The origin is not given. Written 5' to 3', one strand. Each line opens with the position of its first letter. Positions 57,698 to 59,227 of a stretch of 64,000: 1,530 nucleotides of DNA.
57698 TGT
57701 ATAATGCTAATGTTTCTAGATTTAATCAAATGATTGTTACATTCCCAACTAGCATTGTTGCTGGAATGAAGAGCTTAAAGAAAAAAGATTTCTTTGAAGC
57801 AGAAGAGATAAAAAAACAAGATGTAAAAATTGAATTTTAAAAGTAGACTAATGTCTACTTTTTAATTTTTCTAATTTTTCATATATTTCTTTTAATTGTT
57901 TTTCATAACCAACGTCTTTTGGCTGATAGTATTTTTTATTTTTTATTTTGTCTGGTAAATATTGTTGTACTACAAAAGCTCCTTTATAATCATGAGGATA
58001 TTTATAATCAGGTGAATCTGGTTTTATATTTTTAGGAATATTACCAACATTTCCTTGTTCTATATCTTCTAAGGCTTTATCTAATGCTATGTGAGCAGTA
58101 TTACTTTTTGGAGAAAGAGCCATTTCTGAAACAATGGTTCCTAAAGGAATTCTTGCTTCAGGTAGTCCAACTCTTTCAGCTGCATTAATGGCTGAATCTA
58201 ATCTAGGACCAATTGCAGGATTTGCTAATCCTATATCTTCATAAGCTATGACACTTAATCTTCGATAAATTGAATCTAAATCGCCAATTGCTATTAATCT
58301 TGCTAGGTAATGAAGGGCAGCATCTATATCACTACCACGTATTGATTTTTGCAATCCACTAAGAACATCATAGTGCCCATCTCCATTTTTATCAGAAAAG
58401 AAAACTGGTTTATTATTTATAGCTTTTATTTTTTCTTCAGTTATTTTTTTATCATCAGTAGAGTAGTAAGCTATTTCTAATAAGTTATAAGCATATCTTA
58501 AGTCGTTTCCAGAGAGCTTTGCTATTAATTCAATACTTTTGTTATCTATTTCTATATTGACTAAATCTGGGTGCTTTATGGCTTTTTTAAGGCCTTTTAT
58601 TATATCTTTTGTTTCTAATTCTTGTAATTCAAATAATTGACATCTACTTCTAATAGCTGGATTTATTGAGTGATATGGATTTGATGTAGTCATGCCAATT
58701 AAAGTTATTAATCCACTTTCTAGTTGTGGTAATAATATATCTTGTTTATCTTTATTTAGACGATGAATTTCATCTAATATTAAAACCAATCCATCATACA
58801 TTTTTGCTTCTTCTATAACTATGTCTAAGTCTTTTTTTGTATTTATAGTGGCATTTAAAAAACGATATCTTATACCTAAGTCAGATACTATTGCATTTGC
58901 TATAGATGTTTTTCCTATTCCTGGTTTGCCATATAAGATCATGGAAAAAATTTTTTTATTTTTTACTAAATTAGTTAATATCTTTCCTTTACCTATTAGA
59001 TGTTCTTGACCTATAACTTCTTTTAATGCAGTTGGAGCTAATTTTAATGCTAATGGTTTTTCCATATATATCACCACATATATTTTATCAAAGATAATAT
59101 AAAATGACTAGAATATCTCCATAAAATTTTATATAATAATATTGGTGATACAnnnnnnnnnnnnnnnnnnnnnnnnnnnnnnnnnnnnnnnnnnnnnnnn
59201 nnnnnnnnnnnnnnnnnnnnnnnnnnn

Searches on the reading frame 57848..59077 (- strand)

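Call 47: search_protein_families(library=pfam, proteins=[window:57848-59077:-], max_evalue=0.001)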
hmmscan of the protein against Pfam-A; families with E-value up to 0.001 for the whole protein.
window:57848-59077:- (409 aa): 9 families
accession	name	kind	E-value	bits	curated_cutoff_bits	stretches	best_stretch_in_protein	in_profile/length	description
PF12002.13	MgsA_C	-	1.9e-51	174.7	27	1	248-402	1-166/167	MgsA AAA+ ATPase C terminal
PF16193.11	AAA_assoc_2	-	1.5e-18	67.3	34.3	1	174-247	4-81/81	AAA C-terminal domain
PF00004.35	AAA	-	6.6e-15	56.1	21.2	1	46-148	1-125/131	ATPase family associated with various cellular activities (AAA)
PF05496.18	RuvB_N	-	1.1e-14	54.9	27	1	13-126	1-115/159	Holliday junction DNA helicase RuvB P-loop domain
PF07728.20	AAA_5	-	1.4e-05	25.5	22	0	46-122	2-93/139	AAA domain (dynein-related subfamily)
PF13177.12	DNA_pol3_delta2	-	0.00017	22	27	0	98-154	104-160/161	DNA polymerase III, delta subunit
PF06068.19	TIP49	-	0.00021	21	23.8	1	19-74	24-81/347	TIP49 P-loop domain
PF00158.32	Sigma54_activat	-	0.00025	21.2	20.2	0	95-133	93-131/168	Sigma-54 interaction domain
PF13191.12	AAA_16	-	0.00044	21.2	32.6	0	45-69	26-50/167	AAA ATPase domain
